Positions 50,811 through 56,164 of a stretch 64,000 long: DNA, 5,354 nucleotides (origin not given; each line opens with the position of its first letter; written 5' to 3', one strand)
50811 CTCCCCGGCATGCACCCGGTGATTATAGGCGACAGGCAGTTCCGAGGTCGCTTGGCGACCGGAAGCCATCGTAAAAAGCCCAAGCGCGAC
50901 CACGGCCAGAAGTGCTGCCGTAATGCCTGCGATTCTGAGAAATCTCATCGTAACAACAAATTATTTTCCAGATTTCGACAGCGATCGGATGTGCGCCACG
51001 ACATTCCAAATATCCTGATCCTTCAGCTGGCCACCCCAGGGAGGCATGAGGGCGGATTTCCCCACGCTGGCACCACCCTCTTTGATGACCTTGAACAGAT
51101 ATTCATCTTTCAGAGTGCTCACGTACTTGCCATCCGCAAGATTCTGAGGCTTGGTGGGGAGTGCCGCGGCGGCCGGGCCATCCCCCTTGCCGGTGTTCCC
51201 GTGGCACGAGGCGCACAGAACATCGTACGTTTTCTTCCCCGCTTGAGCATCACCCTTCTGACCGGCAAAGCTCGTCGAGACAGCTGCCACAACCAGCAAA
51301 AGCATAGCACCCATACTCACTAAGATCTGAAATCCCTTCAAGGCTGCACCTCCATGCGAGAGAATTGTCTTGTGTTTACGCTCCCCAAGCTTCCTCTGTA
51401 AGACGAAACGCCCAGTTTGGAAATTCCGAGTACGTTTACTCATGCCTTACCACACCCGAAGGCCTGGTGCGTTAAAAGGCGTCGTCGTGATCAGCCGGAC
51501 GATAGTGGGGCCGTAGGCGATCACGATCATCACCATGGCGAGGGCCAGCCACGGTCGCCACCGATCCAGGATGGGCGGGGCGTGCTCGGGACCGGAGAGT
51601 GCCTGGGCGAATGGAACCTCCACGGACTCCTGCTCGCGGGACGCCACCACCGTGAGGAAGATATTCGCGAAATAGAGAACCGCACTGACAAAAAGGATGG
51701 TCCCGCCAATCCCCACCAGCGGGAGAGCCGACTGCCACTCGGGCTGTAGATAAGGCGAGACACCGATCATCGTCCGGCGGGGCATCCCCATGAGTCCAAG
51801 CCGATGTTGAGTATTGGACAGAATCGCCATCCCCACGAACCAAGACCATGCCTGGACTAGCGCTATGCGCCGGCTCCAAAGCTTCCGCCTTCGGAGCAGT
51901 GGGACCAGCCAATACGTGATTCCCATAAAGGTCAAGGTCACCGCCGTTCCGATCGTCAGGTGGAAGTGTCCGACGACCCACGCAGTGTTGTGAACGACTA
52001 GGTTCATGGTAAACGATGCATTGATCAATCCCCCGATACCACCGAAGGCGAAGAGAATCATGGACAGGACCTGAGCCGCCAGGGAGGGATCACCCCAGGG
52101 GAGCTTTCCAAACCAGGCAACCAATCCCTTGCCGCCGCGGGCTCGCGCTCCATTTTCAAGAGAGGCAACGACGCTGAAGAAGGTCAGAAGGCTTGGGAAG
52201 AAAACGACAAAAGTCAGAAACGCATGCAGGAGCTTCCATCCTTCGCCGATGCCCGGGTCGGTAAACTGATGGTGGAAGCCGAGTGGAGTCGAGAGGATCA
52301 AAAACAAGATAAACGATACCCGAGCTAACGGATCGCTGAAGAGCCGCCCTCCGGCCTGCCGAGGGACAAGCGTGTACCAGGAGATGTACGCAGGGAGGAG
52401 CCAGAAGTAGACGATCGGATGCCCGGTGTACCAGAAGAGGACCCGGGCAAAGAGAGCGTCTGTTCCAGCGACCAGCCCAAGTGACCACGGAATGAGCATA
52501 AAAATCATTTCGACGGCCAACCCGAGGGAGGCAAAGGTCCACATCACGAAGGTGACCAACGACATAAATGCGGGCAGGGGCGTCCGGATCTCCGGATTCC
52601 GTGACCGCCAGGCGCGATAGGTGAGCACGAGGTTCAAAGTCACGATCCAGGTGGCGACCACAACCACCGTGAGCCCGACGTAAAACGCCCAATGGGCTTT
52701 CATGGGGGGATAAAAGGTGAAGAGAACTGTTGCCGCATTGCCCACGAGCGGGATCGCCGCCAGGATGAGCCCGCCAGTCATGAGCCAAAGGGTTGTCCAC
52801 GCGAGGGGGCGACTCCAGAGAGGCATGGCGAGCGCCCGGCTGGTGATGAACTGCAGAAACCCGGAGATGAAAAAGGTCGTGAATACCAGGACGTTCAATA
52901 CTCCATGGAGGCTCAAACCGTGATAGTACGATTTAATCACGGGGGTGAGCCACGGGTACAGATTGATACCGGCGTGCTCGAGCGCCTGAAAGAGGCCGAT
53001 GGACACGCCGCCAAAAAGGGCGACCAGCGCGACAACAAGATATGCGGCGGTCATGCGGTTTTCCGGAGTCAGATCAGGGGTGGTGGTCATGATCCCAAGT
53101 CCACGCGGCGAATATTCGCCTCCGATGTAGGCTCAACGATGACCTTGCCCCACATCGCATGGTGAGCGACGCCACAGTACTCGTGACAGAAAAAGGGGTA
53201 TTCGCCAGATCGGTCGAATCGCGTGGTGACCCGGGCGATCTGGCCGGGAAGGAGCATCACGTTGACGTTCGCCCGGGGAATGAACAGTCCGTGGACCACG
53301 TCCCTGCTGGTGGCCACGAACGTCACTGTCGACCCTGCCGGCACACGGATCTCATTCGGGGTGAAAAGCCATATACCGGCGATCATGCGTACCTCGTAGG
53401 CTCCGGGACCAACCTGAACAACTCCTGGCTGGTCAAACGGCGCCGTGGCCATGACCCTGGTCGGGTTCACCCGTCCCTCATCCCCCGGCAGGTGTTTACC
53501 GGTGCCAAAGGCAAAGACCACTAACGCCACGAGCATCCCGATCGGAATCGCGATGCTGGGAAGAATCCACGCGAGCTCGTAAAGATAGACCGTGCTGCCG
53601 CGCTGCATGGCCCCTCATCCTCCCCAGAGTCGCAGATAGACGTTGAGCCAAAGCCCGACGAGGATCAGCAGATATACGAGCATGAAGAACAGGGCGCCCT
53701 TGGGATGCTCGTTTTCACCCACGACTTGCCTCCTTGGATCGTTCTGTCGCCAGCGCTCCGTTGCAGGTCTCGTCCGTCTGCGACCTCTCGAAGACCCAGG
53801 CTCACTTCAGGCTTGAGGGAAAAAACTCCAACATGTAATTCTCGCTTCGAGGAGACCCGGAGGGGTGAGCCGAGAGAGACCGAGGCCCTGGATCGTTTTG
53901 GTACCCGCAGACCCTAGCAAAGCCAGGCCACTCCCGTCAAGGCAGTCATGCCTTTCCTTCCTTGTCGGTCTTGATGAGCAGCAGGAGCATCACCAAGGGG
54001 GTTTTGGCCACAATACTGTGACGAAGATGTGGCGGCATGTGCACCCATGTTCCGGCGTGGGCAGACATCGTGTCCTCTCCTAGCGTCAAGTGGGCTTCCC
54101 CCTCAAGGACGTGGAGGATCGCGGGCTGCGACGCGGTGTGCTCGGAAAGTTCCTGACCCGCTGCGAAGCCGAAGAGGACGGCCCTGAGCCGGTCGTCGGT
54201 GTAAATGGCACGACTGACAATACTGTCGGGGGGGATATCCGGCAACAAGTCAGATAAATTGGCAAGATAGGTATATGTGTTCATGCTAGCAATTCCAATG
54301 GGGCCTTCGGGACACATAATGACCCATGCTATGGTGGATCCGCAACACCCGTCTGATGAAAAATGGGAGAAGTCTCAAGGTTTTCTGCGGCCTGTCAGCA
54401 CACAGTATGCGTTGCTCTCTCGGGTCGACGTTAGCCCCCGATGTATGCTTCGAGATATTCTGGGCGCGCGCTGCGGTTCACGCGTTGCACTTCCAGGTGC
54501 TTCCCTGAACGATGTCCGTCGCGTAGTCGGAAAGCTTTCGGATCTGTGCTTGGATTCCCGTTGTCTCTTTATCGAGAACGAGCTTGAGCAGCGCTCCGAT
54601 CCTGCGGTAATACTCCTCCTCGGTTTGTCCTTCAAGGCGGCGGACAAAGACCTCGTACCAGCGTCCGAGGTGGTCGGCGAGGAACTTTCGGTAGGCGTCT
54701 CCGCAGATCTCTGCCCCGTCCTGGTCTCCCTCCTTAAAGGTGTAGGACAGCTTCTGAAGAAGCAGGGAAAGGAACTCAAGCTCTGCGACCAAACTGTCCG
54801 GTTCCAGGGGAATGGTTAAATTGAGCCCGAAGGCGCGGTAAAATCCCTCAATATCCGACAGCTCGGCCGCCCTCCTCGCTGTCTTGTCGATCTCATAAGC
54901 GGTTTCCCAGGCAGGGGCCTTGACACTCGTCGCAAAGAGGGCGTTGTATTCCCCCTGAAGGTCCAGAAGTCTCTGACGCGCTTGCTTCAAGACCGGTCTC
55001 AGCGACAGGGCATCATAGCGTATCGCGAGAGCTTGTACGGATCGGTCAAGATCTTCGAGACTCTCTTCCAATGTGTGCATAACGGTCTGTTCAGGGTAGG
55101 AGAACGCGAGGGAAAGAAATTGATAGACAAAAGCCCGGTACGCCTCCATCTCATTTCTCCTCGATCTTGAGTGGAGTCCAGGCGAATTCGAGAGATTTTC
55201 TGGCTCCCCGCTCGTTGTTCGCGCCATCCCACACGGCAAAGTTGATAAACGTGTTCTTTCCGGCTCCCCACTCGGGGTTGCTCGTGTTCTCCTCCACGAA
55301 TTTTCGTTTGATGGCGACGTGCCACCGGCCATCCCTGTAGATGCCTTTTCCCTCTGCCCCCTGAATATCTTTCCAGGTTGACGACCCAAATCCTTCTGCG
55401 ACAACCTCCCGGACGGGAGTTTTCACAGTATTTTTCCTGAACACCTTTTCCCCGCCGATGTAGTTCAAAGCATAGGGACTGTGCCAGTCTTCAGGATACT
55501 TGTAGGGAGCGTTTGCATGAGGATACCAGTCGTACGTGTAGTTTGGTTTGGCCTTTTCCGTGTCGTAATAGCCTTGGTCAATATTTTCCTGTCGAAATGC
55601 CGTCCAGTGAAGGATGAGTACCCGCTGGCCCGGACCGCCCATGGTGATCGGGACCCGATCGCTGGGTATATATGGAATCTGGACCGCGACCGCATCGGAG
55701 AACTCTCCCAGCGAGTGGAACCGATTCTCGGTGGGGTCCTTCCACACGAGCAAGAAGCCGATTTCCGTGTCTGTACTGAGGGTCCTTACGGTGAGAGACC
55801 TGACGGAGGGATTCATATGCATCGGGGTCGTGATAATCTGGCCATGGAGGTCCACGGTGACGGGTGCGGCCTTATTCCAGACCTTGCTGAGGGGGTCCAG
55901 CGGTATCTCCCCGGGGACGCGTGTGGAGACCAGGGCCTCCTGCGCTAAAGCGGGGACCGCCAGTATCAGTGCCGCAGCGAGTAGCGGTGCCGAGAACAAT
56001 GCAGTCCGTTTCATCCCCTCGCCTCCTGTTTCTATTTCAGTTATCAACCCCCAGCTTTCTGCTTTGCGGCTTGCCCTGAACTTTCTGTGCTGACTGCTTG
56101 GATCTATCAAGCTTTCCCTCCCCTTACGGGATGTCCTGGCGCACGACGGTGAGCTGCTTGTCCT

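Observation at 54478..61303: Periplasmic NXR-like type II DMSO-reductase-family enzyme (alpha/beta/gamma/chaperone) behind an Rrf2 regulator; substrate unproven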

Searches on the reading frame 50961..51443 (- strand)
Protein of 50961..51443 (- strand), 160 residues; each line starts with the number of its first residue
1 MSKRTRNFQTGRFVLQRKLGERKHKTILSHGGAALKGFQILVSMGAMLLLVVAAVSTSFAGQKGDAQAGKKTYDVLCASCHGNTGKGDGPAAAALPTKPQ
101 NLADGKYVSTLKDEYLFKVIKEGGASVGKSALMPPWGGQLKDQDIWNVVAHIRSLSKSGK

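Call 19: search_protein_families(library=pfam, proteins=[window:50961-51443:-])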
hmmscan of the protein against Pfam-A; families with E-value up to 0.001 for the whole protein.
window:50961-51443:- (160 aa): 2 families
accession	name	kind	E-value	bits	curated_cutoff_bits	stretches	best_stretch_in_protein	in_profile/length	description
PF13442.11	Cytochrome_CBB3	-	1.4e-14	54.6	27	1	65-152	2-68/68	Cytochrome C oxidase, cbb3-type, subunit III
PF00034.26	Cytochrom_C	-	2.2e-12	48.5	21.3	1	66-156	1-90/90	Cytochrome c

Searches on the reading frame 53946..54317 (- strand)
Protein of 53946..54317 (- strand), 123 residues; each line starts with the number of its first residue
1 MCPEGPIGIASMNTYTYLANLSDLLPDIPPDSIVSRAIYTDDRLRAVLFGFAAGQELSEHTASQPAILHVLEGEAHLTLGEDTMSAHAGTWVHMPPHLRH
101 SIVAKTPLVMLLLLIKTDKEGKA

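Call 3: search_protein_families(library=pfam, proteins=[window:53946-54317:-])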
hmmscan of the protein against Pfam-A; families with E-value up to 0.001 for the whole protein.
window:53946-54317:- (123 aa): 2 families
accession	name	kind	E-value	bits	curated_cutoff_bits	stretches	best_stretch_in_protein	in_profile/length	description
PF07883.17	Cupin_2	-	5.6e-09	36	27.2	1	49-112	3-68/70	Cupin domain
PF02311.25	AraC_binding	-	0.00099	19.3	21.1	0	54-107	13-68/135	AraC-like ligand binding domain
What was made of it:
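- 53946..54317 (-): Small cupin-domain protein, 123 aa, function unknown. It is conserved between the chaperone and the oxidase genes. Pfam Cupin_2 hit (call 3).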

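Call 4: search_protein_families(library=ncbifam, proteins=[window:53946-54317:-])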
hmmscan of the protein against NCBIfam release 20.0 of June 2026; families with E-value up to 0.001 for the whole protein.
window:53946-54317:- (123 aa): 0 families

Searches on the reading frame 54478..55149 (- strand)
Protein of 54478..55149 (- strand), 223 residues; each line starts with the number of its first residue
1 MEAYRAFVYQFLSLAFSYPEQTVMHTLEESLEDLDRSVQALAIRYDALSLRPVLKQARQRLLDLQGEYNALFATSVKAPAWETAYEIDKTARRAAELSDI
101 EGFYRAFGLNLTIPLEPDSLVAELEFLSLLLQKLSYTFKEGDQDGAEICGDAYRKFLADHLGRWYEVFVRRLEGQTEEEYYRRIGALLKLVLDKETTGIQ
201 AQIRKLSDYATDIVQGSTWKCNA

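Call 3: search_protein_families(library=pfam, proteins=[window:54478-55149:-])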
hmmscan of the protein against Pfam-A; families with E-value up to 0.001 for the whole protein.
window:54478-55149:- (223 aa): 1 family
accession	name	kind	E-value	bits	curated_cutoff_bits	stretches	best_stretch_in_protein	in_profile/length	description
PF02613.20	Nitrate_red_del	-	1.4e-14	54.7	22.2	1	45-169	10-135/136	Nitrate reductase delta subunit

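Call 4: search_protein_families(library=ncbifam, proteins=[window:54478-55149:-])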
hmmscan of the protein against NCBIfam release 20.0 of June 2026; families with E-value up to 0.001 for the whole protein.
window:54478-55149:- (223 aa): 4 families
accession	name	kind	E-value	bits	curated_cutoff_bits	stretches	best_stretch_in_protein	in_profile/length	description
TIGR03482.1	DMSO_red_II_cha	subfamily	2.4e-18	66.9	152.3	1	5-202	2-195/197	DMSO reductase family type II enzyme chaperone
NF042981.1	EthbenzDh_ebdD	equivalog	1.4e-07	31.4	360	1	3-193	17-209/222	ethylbenzene dehydrogenase subunit delta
NF003442.0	PRK04976.1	equivalog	2.7e-05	24.2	132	1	4-197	11-206/211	molecular chaperone TorD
TIGR00684.1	narJ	equivalog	9.4e-05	22.5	59.35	1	13-130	1-114/152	nitrate reductase molybdenum cofactor assembly chaperone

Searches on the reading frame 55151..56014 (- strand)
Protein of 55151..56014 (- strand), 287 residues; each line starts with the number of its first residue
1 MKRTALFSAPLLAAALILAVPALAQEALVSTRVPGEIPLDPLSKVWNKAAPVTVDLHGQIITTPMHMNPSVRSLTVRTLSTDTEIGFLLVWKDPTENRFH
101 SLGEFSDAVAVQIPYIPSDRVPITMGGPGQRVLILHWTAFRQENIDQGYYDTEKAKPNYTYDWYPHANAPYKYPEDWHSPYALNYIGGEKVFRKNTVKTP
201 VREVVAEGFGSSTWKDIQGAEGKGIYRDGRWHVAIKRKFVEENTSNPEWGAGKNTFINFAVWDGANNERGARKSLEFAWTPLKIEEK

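Call 3: search_protein_families(library=pfam, proteins=[window:55151-56014:-])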
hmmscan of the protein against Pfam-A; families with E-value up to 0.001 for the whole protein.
window:55151-56014:- (287 aa): 1 family
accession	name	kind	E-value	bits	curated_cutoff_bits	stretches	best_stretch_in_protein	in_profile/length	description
PF09459.16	EB_dh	-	1.1e-23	85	33.3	1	44-274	2-236/236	Ethylbenzene dehydrogenase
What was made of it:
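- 55151..56014 (-): Gamma subunit, 287 aa, EB_dh-type haem-b protein with a Sec signal (A-L-A|Q-E). The predicted haem ligands are Met125 and Lys273. Pfam EB_dh at 85 bits (call 3).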

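Call 4: search_protein_families(library=ncbifam, proteins=[window:55151-56014:-])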
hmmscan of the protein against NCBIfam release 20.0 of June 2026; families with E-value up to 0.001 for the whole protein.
window:55151-56014:- (287 aa): 2 families
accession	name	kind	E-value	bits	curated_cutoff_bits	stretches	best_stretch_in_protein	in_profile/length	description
TIGR03477.1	DMSO_red_II_gam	subfamily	2.5e-37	128.2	169.85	2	33-140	7-116/206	DMSO reductase family type II enzyme, heme b subunit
NF042980.1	EthbenzDh_ebdC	equivalog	6.2e-15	55.2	400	1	194-276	121-204/214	ethylbenzene dehydrogenase subunit gamma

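Call 24: search_solved_structures(query=window:55151-56014:-, show_alignments=3, max_evalue=0.01)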
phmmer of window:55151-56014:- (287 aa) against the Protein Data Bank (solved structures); distinct sequences matched with E-value up to 0.01: 2.
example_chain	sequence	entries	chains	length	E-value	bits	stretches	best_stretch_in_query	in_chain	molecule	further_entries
7b04_C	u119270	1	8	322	3.9e-16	61.9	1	30-285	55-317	Nitrite oxidoreductase subunit C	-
2ivf_C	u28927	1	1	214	1.3e-10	43.8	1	202-277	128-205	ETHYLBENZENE DEHYDROGENASE GAMMA-SUBUNIT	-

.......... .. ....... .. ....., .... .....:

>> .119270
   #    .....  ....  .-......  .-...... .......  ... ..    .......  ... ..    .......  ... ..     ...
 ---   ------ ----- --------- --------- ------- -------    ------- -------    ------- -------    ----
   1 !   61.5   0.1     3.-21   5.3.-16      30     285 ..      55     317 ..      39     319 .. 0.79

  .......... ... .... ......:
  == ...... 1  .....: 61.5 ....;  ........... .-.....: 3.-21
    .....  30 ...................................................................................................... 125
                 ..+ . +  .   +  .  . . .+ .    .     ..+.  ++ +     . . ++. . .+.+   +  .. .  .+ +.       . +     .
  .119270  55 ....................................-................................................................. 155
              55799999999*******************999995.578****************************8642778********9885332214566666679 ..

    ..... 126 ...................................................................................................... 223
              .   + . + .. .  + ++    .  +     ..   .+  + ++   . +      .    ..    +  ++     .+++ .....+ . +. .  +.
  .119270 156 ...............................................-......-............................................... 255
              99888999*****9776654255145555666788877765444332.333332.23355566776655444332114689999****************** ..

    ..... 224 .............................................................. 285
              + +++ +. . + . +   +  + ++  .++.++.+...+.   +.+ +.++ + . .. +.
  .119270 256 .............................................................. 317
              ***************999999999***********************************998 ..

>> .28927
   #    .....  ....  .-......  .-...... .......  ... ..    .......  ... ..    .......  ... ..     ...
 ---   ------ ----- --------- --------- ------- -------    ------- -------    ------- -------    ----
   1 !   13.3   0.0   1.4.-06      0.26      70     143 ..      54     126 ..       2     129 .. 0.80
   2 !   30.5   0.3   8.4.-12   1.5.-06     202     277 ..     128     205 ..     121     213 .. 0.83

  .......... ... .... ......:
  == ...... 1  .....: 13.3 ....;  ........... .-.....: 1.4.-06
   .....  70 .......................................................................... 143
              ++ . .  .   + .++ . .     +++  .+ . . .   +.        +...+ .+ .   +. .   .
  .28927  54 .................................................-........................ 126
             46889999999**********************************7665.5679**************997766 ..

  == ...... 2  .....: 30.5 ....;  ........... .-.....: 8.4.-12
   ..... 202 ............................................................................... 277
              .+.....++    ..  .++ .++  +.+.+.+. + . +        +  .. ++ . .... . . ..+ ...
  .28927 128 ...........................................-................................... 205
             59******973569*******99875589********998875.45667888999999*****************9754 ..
